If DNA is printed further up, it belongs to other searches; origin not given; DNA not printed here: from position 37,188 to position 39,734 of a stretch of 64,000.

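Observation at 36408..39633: Orphan glycyl-radical enzyme with a non-canonical thiyl-Cys loop, no activase in 64 kb, under a divergent AraC regulator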

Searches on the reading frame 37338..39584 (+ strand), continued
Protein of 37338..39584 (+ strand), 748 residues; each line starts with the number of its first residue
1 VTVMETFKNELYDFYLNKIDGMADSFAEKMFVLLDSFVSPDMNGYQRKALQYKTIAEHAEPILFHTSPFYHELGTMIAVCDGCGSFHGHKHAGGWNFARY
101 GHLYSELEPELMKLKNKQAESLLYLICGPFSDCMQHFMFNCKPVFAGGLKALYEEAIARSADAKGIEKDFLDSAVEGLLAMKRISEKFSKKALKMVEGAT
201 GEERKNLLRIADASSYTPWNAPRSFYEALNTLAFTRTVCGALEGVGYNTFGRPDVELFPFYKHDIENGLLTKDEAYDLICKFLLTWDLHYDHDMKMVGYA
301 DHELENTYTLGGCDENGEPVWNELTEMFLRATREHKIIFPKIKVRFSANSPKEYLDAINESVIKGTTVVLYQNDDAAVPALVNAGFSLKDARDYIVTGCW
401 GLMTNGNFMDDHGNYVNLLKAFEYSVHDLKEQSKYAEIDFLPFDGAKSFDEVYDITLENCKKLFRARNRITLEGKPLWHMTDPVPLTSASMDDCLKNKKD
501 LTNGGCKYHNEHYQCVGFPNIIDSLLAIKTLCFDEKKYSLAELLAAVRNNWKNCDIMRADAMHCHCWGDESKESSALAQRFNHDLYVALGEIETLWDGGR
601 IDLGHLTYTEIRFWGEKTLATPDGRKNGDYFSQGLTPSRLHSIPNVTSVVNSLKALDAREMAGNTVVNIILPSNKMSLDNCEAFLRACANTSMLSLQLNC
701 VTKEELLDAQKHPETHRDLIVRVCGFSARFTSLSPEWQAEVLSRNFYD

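Call 12: find_related_loci(query=A1, collection=genome_contigs, flank=10000)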
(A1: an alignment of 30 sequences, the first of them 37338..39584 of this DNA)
Query A1 (748 aa) in genome_contigs; peptide patterns used: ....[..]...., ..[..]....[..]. (x = any residue, [..] = any of these).
236 stretches matched a pattern; 212 encode a relative of the query (tblastn E <= 1e-3); the best 80 are kept; 80 distinct loci.
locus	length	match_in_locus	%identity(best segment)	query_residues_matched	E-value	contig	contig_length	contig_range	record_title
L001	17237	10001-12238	87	3-748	0e+0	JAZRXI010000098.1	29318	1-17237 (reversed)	MAG: Clostridia bacterium isolate T1900044951_TA20190004.MAGScoT_cleanbin_000006 SGB_3657_k141_1804888, whole genome sho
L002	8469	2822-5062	70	4-748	0e+0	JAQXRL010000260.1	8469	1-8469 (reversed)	MAG: Eubacteriales bacterium isolate SUG1456 k141_8076753, whole genome shotgun sequence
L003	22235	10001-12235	68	6-748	0e+0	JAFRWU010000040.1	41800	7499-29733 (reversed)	MAG: Clostridia bacterium isolate RGIG2869 Goat_Omasum.Co__c726925, whole genome shotgun sequence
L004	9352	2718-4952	68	6-748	0e+0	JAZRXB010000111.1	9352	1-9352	MAG: Eubacteriales bacterium isolate T1900044951_TA20190004.MAGScoT_cleanbin_000028 SGB_3664_k141_766716, whole genome s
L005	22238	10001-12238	67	5-748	0e+0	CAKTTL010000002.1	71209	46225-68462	MAG: uncultured Clostridia bacterium isolate REFINED_METABAT215_TOP10_CONTIGS_1500_ASSEMBLY_K77_MERGED__Hadza_MoBio_hadz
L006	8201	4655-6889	67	5-747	0e+0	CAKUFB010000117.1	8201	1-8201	MAG: uncultured Clostridia bacterium isolate REFINED_METABAT215_TOP10_CONTIGS_1500_ASSEMBLY_K77_MERGED__Hadza_PheChl_Fib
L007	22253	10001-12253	64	2-748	0e+0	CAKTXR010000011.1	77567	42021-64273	MAG: uncultured Clostridia bacterium isolate REFINED_METABAT215_TOP10_CONTIGS_1500_ASSEMBLY_K77_MERGED__Hadza_PheChl_Fib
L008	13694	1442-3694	64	2-748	0e+0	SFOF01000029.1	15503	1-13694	MAG: Clostridiales bacterium isolate W3P12.070 Contig1368, whole genome shotgun sequence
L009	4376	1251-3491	61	5-748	0e+0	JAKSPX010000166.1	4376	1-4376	MAG: Clostridia bacterium isolate Horse_feces214 MAG214_166, whole genome shotgun sequence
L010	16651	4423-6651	58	6-748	0e+0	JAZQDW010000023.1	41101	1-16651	MAG: Eubacteriales bacterium isolate T1900044636_TS20190102.MAGScoT_cleanbin_000004 SGB_1145_k141_1832977, whole genome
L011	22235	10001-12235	57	5-748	0e+0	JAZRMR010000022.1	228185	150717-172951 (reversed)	MAG: Christensenellaceae bacterium isolate T1900045421_YK20190111.MAGScoT_cleanbin_000003 SGB_7048_k141_1341142, whole g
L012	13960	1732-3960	59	7-748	0e+0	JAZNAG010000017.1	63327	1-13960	MAG: Acutalibacteraceae bacterium isolate T1900044748_TS20190414.MAGScoT_cleanbin_000008 SGB_2142_k141_893686, whole gen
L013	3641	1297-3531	58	5-748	0e+0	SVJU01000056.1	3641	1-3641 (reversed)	MAG: Oscillospiraceae bacterium isolate SIG443 NODE_342485_length_3641_cov_2.220831, whole genome shotgun sequence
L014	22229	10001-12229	59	7-748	0e+0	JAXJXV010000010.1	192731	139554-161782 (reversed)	MAG: Acutalibacteraceae bacterium isolate DOME_MAG_7338 7338_C0433_k141_70322, whole genome shotgun sequence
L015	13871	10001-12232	58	7-748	0e+0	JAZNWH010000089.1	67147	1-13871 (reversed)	MAG: Clostridia bacterium isolate T1900044784_TS20190250.MAGScoT_cleanbin_000041 SGB_2602_k141_930729, whole genome shot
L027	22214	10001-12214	56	7-747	0e+0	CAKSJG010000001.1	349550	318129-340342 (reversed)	MAG: uncultured Clostridia bacterium isolate REFINED_METABAT215_TOP10_CONTIGS_1500_ASSEMBLY_K77_MERGED__Hadza_MoBio_hadz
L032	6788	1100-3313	56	7-748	0e+0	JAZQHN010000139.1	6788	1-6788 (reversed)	MAG: Clostridia bacterium isolate T1900044627_TS20190093.MAGScoT_cleanbin_000049 SGB_961_k141_710657, whole genome shotg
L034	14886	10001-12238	55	5-748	0e+0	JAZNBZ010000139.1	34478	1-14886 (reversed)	MAG: Candidatus Flemingiibacterium sp. isolate T1900044738_TS20190204.MAGScoT_cleanbin_000026 SGB_2036_k141_2029193, who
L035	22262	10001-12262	56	7-747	0e+0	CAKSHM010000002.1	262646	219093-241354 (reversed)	MAG: uncultured Eubacteriales bacterium isolate REFINED_METABAT215_TOP10_CONTIGS_1500_ASSEMBLY_K77_MERGED__Hadza_MoBio_h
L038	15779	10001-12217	56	7-748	0e+0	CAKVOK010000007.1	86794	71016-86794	MAG: uncultured Clostridia bacterium isolate REFINED_METABAT215_TOP10_CONTIGS_1500_ASSEMBLY_K77_MERGED__Hadza_MoBio_hadz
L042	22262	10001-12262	55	7-747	0e+0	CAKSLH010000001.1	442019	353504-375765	MAG: uncultured Eubacteriales bacterium isolate REFINED_METABAT215_TOP10_CONTIGS_1500_ASSEMBLY_K77_MERGED__Hadza_MoBio_h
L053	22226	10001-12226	53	7-748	0e+0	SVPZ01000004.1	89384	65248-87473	MAG: Oscillospiraceae bacterium isolate SIG604 NODE_6269_length_89384_cov_2.803153, whole genome shotgun sequence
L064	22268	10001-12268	54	5-747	0e+0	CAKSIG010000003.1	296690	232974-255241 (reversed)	MAG: uncultured Eubacteriales bacterium isolate REFINED_METABAT215_TOP10_CONTIGS_1500_ASSEMBLY_K77_MERGED__Hadza_MoBio_h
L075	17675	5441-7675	54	5-748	0e+0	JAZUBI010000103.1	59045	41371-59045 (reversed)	MAG: Eubacteriales bacterium isolate T1900045317_YK20190006.MAGScoT_cleanbin_000054 SGB_6318_k141_1602288, whole genome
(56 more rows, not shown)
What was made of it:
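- Tried and rejected: The single genome_contigs scan had already been spent on the family (call 12).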

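Call 25: search_protein_families(library=pfam, proteins=[L042:7989-9083:+, L035:7786-8541:+, L075:8512-10851:+, L038:12211-13104:-, L027:2857-4023:+, L008:438-1478:+, L042:6626-7984:+, L064:5658-6518:+, L034:12446-13138:-], max_evalue=0.001)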
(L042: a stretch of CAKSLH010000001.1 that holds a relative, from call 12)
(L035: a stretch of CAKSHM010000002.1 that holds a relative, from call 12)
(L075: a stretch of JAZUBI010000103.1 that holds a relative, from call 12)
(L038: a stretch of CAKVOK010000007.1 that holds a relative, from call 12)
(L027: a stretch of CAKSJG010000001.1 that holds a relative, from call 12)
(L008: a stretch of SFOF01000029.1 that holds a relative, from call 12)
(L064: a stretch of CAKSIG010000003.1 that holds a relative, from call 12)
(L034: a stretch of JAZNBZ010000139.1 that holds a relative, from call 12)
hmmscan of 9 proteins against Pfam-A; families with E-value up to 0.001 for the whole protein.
L042:7989-9083:+ (364 aa): 1 family
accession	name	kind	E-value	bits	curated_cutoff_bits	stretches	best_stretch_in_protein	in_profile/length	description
PF00144.29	Beta-lactamase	-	1.3e-43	149.9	27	1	26-342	21-312/329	Beta-lactamase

L035:7786-8541:+ (251 aa): 6 families
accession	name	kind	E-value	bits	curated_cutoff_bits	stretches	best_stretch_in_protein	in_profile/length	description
PF13561.12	adh_short_C2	-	1.1e-39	136.8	27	1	15-245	6-234/236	Enoyl-(Acyl carrier protein) reductase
PF00106.31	adh_short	-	6.5e-37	127.4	26.6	1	8-198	3-190/195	short chain dehydrogenase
PF08659.16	KR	-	1.4e-05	25.6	22.6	1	8-92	3-93/180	KR domain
PF03807.23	F420_oxidored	-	7.7e-05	23.7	21.6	1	8-51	2-46/94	NADP oxidoreductase coenzyme F420-dependent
PF01488.26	Shikimate_DH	-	0.00013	22.5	24.3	1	3-57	10-64/138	Shikimate / quinate 5-dehydrogenase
PF01370.27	Epimerase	-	0.00046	20.1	20.9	0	8-44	1-37/240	NAD dependent epimerase/dehydratase family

L075:8512-10851:+ (779 aa): 7 families
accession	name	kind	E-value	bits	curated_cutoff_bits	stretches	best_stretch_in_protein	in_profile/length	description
PF02836.23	Glyco_hydro_2_C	-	8.8e-27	94.5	21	1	305-499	6-210/302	Glycosyl hydrolases family 2, TIM barrel domain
PF16355.11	DUF4982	-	2e-17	63.3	23.9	1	610-662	5-60/61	Domain of unknown function (DUF4982)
PF02837.24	Glyco_hydro_2_N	-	2.8e-16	60.3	28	1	92-184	63-165/169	Glycosyl hydrolases family 2, sugar binding domain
PF00703.27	Glyco_hydro_2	-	2.9e-13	51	23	1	196-297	5-109/109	Glycosyl hydrolases family 2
PF22666.2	Glyco_hydro_2_N2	-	3.3e-10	40.7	27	1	96-167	50-121/167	Glycosyl hydrolase 2 galactose-binding domain-like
PF18565.7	Glyco_hydro2_C5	-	1.6e-09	38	32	1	692-774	17-99/103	Glycoside hydrolase family 2 C-terminal domain 5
PF13364.12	BetaGal_ABD2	-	0.00023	22.3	23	0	86-168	28-111/112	Beta-galactosidase second all-beta domain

L038:12211-13104:- (297 aa): 0 families

L027:2857-4023:+ (388 aa): 4 families
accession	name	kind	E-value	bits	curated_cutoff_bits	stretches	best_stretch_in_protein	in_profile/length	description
PF22725.1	GFO_IDH_MocA_C3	-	1.1e-25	90.4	27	1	133-257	1-123/124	GFO/IDH/MocA C-terminal domain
PF01408.29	GFO_IDH_MocA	-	2.8e-20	73.6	24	1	4-123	1-118/120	Oxidoreductase family, NAD-binding Rossmann fold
PF02894.22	GFO_IDH_MocA_C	-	6.2e-14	52.7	22.9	1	137-258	1-128/218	Oxidoreductase family, C-terminal alpha/beta domain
PF03807.23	F420_oxidored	-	0.00019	22.4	21.6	1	5-84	1-76/94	NADP oxidoreductase coenzyme F420-dependent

L008:438-1478:+ (346 aa): 0 families

L042:6626-7984:+ (452 aa): 2 families
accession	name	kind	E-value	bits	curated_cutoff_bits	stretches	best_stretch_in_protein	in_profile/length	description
PF01546.33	Peptidase_M20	-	1.6e-22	80.9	24.6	1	84-444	4-204/206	Peptidase family M20/M25/M40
PF07687.19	M20_dimer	-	2.3e-07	31.2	21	1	250-285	8-43/107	Peptidase dimerisation domain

L064:5658-6518:+ (286 aa): 5 families
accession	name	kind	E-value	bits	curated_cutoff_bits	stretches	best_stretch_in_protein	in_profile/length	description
PF20434.5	BD-FAE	-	4.2e-23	82.4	26.8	1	45-234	4-213/215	BD-FAE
PF07859.19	Abhydrolase_3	-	1.2e-18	68.1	25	1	56-175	1-112/210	alpha/beta hydrolase fold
PF00326.27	Peptidase_S9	-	7.2e-14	52.2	22.6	1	198-273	133-205/213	Prolyl oligopeptidase family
PF00135.34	COesterase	-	7.8e-07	28.8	27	1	52-142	100-201/515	Carboxylesterase family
PF01738.24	DLH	-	0.00038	20.6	21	0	180-281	119-213/217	Dienelactone hydrolase family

L034:12446-13138:- (230 aa): 1 family
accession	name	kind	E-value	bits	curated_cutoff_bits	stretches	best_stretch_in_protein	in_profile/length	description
PF00687.26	Ribosomal_L1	-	2.1e-71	240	32.2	1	31-220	3-198/198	Ribosomal protein L1p/L10e family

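Call 28: predict_structure(alignment_id=A1)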
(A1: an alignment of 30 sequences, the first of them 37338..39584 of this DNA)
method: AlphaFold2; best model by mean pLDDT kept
length: 748 residues; sequences in the alignment: 30
mean_pLDDT: 86.9   pTM: 0.89
mean pLDDT of the five models: 86.9, 86.6, 84.8, 83.7, 83.3
residues with pLDDT >= 90: 466; 70-90: 189; 50-70: 46; < 50: 47
segments of 3 or more residues with pLDDT < 50: 295-298, 618-633, 726-734, 739-748
pLDDT, mean of each block of 10 residues (from residue 1): 82 90 95 97 97 98 95 88 79 94 94 93 87 88 97 98 96 98 98 96 95 98 98 95 91 96 98 97 89 50 74 93 95 84 92 93 73 95 95 86 86 81 90 94 96 98 95 91 96 96 91 87 93 97 88 85 89 95 97 85 75 50 43 59 79 92 84 86 91 86 75 67 54 47 43
secondary structure, 60 per line:
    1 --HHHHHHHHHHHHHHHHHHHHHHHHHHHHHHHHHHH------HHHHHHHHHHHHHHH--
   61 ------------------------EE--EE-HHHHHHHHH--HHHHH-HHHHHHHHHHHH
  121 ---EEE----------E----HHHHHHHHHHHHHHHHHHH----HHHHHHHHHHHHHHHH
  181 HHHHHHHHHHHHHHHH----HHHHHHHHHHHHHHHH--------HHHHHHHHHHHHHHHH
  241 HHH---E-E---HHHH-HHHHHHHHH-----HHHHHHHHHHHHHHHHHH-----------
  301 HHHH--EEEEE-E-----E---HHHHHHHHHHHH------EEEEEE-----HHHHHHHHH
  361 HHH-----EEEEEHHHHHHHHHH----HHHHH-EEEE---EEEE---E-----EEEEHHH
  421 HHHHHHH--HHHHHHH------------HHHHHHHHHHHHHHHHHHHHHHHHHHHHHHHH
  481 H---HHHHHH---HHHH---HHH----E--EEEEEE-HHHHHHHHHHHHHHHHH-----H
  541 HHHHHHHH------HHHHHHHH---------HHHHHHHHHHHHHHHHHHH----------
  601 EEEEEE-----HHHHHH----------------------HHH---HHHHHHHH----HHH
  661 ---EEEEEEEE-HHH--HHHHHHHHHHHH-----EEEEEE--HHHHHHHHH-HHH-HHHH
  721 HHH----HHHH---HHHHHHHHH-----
elements in order (helices of 4 or more, strands of 3 or more residues): H3-37 H44-58 H92-100 H103-107 H109-120 E124-126 H142-160 H165-196 H201-216 H225-243 H253-256 H258-266 H272-289 H301-304 E307-311 H323-334 E341-346 H352-363 E369-373 H374-383 H388-392 E394-397 E401-404 E414-417 H418-427 H430-436 H449-481 H485-490 H494-497 E511-516 H518-534 H540-548 H555-562 H572-590 E601-606 H612-617 H646-653 E664-671 H678-689 E695-700 H703-711 H717-723 H728-731 H735-743
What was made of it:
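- On Glycyl radical enzyme superfamily (PFL-like): It lies at the tip of a predicted hairpin (call 28).
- Checked: The AlphaFold model has strands 394-397 and 401-404 flanking G398-C399-W400, as expected for a Cys finger loop (call 28).
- Model coordinates were not available to measure distances, and the Gly loop of the model is low-confidence (call 28).
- Tried and rejected: The Gly loop and C-terminus (726-748) and residues 618-633 are low-confidence (call 28).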

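Call 30: fold_search(model_id=the predicted structure, library=pdb)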
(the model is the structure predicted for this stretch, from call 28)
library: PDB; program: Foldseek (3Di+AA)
matches with E <= 10: 441; with E <= 0.001: 70
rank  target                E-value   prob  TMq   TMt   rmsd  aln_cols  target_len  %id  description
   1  5fau_A                5.3e-35  1.00  0.85  0.80   4.7       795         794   20  wild-type choline TMA lyase in complex with choline (released 2016-09-28)
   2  6nd3_D                1.5e-34  1.00  0.85  0.80   4.8       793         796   20  wild-type choline TMA lyase in complex with betaine aldehyde (released 2019-01-16)
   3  6vue_A                2.3e-34  1.00  0.82  0.77   5.3       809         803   20  wild-type choline TMA lyase in complex with 1-methyl-1,2,3,6-tetrahydropyridin-3-ol (released 2020-11-04)
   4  6vue_B                2.6e-34  1.00  0.82  0.76   5.5       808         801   20  wild-type choline TMA lyase in complex with 1-methyl-1,2,3,6-tetrahydropyridin-3-ol (released 2020-11-04)
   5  8yjo_A                2.7e-34  1.00  0.81  0.80   5.5       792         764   22  Structure of E. coli glycyl radical enzyme PflD with bound malonate (released 2024-10-02)
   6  2f3o_A                3.5e-34  1.00  0.81  0.79   5.3       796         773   22  Crystal Structure of a glycyl radical enzyme from Archaeoglobus fulgidus (released 2006-03-07)
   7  5fau_B                3.7e-34  1.00  0.84  0.79   4.9       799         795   20  wild-type choline TMA lyase in complex with choline (released 2016-09-28)
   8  8id0                  4.0e-34  1.00  0.82  0.80   5.2       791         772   22  Crystal structure of PflD bound to 1,5-anhydromannitol-6-phosphate in Streptococcus dysgalactiae subsp. equisimilis (released 2024-10-02)
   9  9ht9_A                6.2e-34  1.00  0.83  0.79   5.0       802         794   20  CutC in complex with inhibitor1 (released 2026-01-14)
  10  5faw_B                7.5e-34  1.00  0.83  0.78   5.0       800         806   21  T502A mutant of choline TMA-lyase (released 2016-09-28)
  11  9r0v_C                9.8e-34  1.00  0.83  0.78   5.2       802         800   20  CutC IN COMPLEX WITH Inhibitor (released 2026-02-11)
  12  5kdp_A                1.1e-33  1.00  0.84  0.79   4.7       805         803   19  E491A mutant of choline TMA-lyase (released 2016-09-28)
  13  5fay_A                1.1e-33  1.00  0.83  0.78   4.9       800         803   20  Y208F mutant of choline TMA-lyase (released 2016-09-28)
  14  5a0u_H                1.4e-33  1.00  0.81  0.76   5.4       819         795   20  Structure of CutC choline lyase choline bound form from Klebsiella pneumoniae. (released 2015-07-29)
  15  5faw_A                1.7e-33  1.00  0.83  0.78   4.9       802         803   20  T502A mutant of choline TMA-lyase (released 2016-09-28)
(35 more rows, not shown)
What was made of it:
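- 37347..39584 (+): Glycyl radical enzyme CDS (745 aa from ATG; 748 aa from GTG 37338), a member of the 'GCW' clade. Foldseek TM 0.85 to CutC 5FAU at about 20% identity (calls 28, 30).
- On Glycyl radical enzyme superfamily (PFL-like): Foldseek TM 0.80-0.85 to many GRE structures (calls 28, 30).
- Closest known: B12-independent glycerol dehydratase. Same: Same fold and domain order, with TM about 0.8 (call 30).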

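Call 34: find_encoding_contigs(protein=P0001, flank=10000, max_places=3)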
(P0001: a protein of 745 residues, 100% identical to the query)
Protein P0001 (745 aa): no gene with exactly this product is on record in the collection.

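Call 35: list_cluster_members(proteins=[P0001])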
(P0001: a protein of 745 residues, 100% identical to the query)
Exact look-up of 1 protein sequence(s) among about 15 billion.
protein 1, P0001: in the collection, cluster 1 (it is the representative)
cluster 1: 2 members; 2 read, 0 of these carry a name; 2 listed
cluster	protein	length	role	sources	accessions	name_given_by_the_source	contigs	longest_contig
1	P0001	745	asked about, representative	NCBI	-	-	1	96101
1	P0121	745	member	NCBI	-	-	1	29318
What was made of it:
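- Tried and rejected: The cluster look-up gave no accession (call 35).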

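Call 49: search_protein_families(library=pfam, alignment_id=A4, max_evalue=0.00001)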
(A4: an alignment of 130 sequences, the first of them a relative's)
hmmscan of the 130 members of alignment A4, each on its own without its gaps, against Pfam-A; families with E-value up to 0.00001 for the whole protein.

A. member 1, L001:7290-9059:+ (589 aa): 0 families

B. families by the number of members that match (of 130 scanned): 128 families (the first 25 are shown)
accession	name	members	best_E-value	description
PF00144.29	Beta-lactamase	6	2.2e-54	Beta-lactamase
PF00528.27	BPD_transp_1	6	1.2e-15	Binding-protein-dependent transport system inner membrane component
PF02836.23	Glyco_hydro_2_C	5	6.1e-82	Glycosyl hydrolases family 2, TIM barrel domain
PF02837.24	Glyco_hydro_2_N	5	2.8e-38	Glycosyl hydrolases family 2, sugar binding domain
PF13561.12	adh_short_C2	4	1.4e-44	Enoyl-(Acyl carrier protein) reductase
PF00106.31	adh_short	4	3.8e-44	short chain dehydrogenase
PF22666.2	Glyco_hydro_2_N2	4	2.4e-09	Glycosyl hydrolase 2 galactose-binding domain-like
PF02446.23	Glyco_hydro_77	3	9.5e-152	4-alpha-glucanotransferase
PF00892.27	EamA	3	2.3e-37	EamA-like transporter family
PF00703.27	Glyco_hydro_2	3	5.6e-14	Glycosyl hydrolases family 2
PF00687.26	Ribosomal_L1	2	5.8e-73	Ribosomal protein L1p/L10e family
PF02929.23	Bgal_small_N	2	7e-57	Beta galactosidase small chain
PF02417.20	Chromate_transp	2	6.8e-52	Chromate transporter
PF06580.19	His_kinase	2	1.1e-26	Histidine kinase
PF01841.26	Transglut_core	2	4.9e-23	Transglutaminase-like superfamily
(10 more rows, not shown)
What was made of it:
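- Flanking hydrolases seen in some loci (beta-lactamase fold, M20, BD-FAE esterase, GH2) would suit release of an aglycone or acid from conjugates (calls 25, 49).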
